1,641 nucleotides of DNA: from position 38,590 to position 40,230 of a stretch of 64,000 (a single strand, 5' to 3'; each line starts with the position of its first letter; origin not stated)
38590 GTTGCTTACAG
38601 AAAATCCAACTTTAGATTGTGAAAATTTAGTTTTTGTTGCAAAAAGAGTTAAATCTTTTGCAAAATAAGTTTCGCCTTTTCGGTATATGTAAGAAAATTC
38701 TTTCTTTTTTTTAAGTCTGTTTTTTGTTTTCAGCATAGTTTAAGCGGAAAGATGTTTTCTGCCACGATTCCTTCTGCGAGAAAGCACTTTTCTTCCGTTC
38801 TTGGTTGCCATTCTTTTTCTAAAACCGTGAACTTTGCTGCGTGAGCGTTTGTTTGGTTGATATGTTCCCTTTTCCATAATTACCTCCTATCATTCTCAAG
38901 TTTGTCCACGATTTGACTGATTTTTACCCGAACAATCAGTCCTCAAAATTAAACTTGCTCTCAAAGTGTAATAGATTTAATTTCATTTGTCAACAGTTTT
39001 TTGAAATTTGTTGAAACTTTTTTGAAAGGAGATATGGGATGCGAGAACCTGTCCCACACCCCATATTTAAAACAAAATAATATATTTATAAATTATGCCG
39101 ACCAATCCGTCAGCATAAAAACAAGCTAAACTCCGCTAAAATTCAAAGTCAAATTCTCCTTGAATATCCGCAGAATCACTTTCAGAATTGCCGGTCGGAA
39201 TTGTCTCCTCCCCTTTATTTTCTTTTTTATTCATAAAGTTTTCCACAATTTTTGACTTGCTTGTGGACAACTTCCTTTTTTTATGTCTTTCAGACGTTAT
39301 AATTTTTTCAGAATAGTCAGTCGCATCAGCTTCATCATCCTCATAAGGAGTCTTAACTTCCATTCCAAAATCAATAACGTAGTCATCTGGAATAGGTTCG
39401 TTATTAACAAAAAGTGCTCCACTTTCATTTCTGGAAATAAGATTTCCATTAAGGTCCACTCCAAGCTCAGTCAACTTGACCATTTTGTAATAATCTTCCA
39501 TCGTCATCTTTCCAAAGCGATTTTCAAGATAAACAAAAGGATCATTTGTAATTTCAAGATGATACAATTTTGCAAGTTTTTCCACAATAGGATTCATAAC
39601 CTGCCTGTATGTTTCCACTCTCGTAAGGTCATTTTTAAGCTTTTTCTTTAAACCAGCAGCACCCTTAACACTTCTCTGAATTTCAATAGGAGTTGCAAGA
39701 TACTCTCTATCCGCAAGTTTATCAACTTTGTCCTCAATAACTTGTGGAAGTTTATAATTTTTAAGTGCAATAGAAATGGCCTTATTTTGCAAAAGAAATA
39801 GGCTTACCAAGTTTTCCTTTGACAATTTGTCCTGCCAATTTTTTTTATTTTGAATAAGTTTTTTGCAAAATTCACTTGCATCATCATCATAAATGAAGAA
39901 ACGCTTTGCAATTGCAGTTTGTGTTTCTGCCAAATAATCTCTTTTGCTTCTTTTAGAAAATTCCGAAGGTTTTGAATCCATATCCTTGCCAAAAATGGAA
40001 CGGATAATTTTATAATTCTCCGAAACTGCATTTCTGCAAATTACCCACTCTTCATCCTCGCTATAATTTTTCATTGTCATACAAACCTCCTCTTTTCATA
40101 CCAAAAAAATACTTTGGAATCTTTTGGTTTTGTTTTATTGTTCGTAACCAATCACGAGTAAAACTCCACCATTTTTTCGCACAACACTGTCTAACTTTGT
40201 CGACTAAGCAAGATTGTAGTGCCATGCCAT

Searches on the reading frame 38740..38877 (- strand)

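Call 82: search_protein_families(library=pfam, proteins=[window:38740-38877:-], max_evalue=0.001)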
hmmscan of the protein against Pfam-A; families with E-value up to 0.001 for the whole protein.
window:38740-38877:- (45 aa): 1 family
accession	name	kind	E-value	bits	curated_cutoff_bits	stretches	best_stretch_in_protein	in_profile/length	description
PF00468.22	Ribosomal_L34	-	1.3e-20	73.4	25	1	3-45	2-44/44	Ribosomal protein L34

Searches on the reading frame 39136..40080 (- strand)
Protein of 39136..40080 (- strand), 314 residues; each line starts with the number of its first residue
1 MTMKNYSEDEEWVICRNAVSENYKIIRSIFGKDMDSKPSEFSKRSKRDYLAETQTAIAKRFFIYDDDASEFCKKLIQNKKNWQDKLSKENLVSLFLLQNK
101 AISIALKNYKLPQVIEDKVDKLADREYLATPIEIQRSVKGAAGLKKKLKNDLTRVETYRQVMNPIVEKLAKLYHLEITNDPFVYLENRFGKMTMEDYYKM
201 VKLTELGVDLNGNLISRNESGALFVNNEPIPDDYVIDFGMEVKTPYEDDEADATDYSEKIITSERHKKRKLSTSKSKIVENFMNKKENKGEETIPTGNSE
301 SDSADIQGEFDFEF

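Call 17: search_protein_families(library=pfam, proteins=[window:39136-40080:-])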
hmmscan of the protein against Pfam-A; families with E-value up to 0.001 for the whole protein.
window:39136-40080:- (314 aa): 0 families

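Call 53: search_protein_families(library=pfam, proteins=[window:39136-40080:-], max_evalue=1)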
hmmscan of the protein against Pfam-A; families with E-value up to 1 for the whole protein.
window:39136-40080:- (314 aa): 1 family
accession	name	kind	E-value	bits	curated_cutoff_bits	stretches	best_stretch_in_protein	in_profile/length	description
PF13311.11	DUF4080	-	0.69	10.5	22.9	1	3-91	66-156/188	Protein of unknown function (DUF4080)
